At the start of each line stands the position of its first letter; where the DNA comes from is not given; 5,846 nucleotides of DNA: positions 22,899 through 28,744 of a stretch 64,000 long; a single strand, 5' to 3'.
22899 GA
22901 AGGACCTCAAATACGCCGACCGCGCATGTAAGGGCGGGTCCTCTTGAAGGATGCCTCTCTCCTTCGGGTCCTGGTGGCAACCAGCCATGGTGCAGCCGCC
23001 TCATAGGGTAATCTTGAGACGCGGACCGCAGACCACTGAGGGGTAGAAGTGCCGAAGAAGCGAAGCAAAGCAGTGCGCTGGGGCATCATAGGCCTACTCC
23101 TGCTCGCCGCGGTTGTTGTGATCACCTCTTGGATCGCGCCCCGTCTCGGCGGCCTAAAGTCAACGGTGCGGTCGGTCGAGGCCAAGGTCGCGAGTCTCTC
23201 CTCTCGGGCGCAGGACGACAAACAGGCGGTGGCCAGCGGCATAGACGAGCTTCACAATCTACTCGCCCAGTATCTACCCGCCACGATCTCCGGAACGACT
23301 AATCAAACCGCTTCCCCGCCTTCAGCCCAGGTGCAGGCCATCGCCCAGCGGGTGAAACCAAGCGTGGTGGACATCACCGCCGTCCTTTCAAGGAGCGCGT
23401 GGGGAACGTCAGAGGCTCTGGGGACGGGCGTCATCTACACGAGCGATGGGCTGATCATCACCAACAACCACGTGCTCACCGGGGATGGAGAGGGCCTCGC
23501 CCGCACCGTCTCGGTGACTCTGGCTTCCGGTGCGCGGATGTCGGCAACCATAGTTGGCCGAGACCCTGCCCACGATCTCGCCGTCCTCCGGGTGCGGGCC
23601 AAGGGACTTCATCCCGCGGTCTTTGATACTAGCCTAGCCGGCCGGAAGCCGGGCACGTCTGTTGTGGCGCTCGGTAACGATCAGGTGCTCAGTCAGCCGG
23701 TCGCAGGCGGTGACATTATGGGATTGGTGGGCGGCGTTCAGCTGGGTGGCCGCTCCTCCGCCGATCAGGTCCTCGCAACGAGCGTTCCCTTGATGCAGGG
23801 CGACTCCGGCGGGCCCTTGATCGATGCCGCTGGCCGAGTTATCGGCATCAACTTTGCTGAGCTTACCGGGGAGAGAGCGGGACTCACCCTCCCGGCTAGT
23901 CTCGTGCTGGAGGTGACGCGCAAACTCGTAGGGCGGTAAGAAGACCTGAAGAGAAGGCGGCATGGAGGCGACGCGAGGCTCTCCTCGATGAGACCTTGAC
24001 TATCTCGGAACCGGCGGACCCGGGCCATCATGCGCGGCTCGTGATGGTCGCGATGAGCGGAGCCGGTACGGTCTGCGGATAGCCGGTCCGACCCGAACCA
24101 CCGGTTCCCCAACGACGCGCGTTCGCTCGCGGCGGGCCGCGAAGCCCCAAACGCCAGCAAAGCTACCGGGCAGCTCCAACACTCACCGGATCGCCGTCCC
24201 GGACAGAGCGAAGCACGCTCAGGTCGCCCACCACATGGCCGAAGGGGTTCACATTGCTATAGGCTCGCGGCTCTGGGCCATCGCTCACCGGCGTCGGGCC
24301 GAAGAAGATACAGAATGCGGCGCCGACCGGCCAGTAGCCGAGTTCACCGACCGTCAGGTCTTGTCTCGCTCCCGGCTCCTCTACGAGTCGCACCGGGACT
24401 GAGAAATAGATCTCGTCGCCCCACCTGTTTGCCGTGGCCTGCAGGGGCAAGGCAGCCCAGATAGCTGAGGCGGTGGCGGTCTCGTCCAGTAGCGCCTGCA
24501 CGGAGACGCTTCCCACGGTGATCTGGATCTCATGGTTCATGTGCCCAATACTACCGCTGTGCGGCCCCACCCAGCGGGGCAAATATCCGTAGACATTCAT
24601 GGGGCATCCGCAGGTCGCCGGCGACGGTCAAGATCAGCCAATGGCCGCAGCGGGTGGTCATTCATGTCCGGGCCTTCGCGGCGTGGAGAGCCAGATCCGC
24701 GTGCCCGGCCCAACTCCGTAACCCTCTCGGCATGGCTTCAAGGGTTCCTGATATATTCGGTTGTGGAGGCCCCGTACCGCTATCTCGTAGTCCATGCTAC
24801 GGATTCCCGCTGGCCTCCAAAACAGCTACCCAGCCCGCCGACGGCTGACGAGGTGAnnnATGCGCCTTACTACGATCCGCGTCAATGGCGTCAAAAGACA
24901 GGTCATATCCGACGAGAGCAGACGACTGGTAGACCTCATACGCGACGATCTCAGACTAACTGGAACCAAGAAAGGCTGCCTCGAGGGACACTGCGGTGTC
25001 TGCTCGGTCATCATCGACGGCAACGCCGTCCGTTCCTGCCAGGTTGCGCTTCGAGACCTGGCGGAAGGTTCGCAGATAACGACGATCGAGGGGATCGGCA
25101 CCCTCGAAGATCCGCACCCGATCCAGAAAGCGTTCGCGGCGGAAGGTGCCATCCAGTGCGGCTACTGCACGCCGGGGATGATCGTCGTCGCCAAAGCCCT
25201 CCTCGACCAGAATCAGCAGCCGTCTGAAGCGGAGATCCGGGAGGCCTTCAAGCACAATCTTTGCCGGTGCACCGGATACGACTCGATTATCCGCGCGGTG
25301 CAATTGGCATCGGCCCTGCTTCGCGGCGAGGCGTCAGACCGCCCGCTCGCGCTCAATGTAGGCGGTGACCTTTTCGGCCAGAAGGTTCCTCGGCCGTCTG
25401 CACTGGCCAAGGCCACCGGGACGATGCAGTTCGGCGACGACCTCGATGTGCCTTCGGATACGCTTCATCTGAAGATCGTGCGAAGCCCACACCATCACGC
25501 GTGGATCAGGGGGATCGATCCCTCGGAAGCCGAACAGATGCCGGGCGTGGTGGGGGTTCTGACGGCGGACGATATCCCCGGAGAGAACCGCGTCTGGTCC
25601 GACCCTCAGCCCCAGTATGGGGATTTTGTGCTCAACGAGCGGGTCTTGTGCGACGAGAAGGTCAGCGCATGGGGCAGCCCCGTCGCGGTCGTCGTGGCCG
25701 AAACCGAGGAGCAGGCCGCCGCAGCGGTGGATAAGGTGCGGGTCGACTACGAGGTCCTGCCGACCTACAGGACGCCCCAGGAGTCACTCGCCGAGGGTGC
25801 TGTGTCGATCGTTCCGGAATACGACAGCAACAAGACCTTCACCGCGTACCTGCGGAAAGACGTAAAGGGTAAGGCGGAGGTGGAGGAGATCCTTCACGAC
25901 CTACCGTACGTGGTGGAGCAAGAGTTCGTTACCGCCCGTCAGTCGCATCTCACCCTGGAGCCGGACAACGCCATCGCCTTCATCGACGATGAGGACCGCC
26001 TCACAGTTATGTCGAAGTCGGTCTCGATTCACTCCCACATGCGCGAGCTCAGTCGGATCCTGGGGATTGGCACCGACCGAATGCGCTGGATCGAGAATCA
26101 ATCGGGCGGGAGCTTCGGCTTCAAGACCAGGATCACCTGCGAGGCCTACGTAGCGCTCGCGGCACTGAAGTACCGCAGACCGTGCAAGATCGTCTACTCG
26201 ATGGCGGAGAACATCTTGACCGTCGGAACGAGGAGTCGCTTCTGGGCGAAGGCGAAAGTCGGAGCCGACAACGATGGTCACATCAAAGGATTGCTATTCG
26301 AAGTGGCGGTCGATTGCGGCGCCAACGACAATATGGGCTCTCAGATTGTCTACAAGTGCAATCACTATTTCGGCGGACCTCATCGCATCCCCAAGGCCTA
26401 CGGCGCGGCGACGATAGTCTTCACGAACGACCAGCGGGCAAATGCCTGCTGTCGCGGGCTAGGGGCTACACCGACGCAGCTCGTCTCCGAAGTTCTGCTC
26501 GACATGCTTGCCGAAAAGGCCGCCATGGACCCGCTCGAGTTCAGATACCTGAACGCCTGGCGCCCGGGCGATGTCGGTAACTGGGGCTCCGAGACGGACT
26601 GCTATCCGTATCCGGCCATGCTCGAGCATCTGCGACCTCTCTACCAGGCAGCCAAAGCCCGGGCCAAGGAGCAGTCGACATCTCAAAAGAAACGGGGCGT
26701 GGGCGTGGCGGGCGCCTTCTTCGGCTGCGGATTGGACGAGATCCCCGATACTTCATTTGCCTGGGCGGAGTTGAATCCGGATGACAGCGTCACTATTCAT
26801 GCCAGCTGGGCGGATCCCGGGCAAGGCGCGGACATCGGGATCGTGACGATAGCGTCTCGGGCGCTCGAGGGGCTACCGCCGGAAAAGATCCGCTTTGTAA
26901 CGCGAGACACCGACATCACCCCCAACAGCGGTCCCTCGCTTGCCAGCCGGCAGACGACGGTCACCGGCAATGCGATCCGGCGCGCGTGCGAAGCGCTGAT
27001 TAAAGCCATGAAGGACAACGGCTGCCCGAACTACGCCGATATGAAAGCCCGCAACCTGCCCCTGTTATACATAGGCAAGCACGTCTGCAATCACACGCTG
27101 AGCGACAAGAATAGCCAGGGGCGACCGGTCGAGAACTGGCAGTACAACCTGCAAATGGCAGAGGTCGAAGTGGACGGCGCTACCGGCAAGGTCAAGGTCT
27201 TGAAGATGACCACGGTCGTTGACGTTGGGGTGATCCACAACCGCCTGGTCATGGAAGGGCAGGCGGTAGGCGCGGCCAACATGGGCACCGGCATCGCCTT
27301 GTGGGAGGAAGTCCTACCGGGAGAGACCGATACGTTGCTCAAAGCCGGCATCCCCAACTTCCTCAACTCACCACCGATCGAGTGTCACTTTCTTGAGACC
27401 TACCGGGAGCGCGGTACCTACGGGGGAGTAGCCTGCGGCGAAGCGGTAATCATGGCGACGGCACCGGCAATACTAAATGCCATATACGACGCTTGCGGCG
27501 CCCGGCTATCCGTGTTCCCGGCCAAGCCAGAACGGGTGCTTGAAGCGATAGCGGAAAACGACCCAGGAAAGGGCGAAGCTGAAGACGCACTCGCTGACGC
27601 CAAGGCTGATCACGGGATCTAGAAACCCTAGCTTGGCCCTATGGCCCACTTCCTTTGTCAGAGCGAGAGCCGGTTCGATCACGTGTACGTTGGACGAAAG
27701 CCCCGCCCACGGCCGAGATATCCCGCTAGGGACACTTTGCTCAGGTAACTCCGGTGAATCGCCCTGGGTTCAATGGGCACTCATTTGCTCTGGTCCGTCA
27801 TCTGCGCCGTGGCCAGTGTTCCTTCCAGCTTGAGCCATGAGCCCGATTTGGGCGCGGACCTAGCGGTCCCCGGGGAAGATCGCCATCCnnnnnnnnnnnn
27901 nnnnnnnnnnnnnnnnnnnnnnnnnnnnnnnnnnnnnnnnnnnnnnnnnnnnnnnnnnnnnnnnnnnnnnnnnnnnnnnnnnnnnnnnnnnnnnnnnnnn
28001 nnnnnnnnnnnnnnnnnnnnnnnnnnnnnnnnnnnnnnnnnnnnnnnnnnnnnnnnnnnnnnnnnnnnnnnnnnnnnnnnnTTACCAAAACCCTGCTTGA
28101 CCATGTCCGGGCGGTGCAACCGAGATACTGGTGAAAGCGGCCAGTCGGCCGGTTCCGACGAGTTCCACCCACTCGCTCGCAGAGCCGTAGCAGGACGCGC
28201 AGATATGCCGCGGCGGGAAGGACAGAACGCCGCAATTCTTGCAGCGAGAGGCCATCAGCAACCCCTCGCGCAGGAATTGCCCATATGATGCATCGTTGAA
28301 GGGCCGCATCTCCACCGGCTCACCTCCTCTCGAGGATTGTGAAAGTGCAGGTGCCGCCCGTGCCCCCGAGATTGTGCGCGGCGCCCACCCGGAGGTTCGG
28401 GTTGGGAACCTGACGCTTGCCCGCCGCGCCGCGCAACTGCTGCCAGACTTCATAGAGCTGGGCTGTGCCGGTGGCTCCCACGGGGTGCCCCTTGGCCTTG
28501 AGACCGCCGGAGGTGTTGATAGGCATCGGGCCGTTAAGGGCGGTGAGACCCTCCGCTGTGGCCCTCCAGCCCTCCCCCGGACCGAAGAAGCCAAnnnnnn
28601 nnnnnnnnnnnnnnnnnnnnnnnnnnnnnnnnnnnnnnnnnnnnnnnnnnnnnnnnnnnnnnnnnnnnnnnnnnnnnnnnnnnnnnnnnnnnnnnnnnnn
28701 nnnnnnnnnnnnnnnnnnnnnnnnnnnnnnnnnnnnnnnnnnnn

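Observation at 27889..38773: Ten-gene same-strand cluster built around a BKACE enzyme: a candidate uncharacterised beta-hydroxy/beta-keto acid catabolic route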

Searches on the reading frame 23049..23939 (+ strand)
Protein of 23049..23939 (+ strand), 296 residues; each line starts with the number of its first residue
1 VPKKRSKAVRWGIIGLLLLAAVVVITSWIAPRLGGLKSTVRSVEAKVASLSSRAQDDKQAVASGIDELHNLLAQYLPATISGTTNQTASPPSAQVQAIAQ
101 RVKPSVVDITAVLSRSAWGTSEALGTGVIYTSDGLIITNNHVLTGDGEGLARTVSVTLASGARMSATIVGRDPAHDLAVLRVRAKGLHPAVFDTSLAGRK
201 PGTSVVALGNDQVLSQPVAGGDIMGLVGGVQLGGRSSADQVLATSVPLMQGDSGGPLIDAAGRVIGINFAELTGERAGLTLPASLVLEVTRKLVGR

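Call 68: search_protein_families(library=pfam, proteins=[window:23049-23939:+], max_evalue=0.001)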
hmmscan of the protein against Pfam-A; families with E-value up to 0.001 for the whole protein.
window:23049-23939:+ (296 aa): 2 families
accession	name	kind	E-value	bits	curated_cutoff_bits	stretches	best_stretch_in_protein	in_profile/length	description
PF13365.12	Trypsin_2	-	9.6e-26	91.7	27.6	1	125-267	1-144/144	Trypsin-like peptidase domain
PF00089.32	Trypsin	-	2.2e-08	34.6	20.6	1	118-274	23-200/220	Trypsin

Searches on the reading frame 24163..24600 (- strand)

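Call 68: search_protein_families(library=pfam, proteins=[window:24163-24600:-], max_evalue=0.001)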
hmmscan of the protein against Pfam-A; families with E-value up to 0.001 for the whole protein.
window:24163-24600:- (145 aa): 2 families
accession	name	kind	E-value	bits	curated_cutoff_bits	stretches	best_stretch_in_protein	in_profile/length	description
PF04126.18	Cyclophil_like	-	1.4e-37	128.7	27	1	24-141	2-119/120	Cyclophilin-like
PF18050.6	Cyclophil_like2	-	1.1e-09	38.7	22.7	1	27-103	1-79/115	Cyclophilin-like family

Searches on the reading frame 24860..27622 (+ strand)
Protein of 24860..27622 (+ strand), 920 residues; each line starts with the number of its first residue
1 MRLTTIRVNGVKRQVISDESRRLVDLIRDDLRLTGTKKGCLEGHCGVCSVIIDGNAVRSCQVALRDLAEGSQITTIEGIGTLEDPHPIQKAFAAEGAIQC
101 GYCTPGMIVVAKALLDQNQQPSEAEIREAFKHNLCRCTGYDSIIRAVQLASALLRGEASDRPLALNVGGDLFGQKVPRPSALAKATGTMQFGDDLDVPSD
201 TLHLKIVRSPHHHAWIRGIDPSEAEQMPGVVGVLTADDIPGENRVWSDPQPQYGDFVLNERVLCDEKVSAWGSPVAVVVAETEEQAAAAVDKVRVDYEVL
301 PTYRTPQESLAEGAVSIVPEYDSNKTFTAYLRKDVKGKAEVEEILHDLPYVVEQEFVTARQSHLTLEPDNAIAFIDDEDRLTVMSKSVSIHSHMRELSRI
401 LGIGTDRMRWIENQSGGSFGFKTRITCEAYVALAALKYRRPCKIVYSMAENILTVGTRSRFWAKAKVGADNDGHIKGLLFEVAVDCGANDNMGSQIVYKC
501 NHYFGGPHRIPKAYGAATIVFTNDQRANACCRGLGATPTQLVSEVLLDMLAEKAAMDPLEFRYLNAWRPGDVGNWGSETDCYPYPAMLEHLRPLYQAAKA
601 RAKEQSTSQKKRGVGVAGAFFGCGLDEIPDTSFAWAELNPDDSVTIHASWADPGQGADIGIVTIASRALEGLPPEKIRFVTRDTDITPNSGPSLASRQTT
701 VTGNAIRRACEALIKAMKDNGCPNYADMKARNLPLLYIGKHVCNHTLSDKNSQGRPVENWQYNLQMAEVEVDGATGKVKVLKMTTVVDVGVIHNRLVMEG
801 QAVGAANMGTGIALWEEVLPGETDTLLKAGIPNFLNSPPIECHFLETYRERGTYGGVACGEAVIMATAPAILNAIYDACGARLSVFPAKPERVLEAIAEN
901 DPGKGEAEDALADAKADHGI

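Call 5: search_protein_families(library=pfam, proteins=[window:24860-27622:+], max_evalue=0.01)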
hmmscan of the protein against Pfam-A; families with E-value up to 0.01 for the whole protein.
window:24860-27622:+ (920 aa): 6 families
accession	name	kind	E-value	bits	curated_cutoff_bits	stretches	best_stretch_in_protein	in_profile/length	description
PF02738.23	MoCoBD_1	-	1.6e-55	188.4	27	1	338-566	15-244/244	Molybdopterin cofactor-binding domain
PF20256.3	MoCoBD_2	-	2e-55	188.7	27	1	595-830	8-270/283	Molybdopterin cofactor-binding domain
PF01799.25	Fer2_2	-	1.2e-31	109.1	30.3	1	75-148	1-75/75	[2Fe-2S] binding domain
PF01315.27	Ald_Xan_dh_C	-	5.8e-28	97.9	31.3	1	186-301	1-110/110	Aldehyde oxidase and xanthine dehydrogenase, a/b hammerhead domain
PF13085.11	Fer2_3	-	4.8e-05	23.8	27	1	38-77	50-87/107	2Fe-2S iron-sulfur cluster binding domain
PF00111.32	Fer2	-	0.00014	22.2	21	1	7-66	2-61/77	2Fe-2S iron-sulfur cluster binding domain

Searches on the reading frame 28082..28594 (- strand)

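Call 5: search_protein_families(library=pfam, proteins=[window:28082-28594:-], max_evalue=0.01)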
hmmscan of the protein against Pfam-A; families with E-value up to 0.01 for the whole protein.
window:28082-28594:- (170 aa): 1 family
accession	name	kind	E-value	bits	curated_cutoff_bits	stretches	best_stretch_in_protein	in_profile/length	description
PF12172.15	zf-ChsH2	-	2.1e-09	37.5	23.2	1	108-138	4-33/37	ChsH2, rubredoxin-like zinc ribbon domain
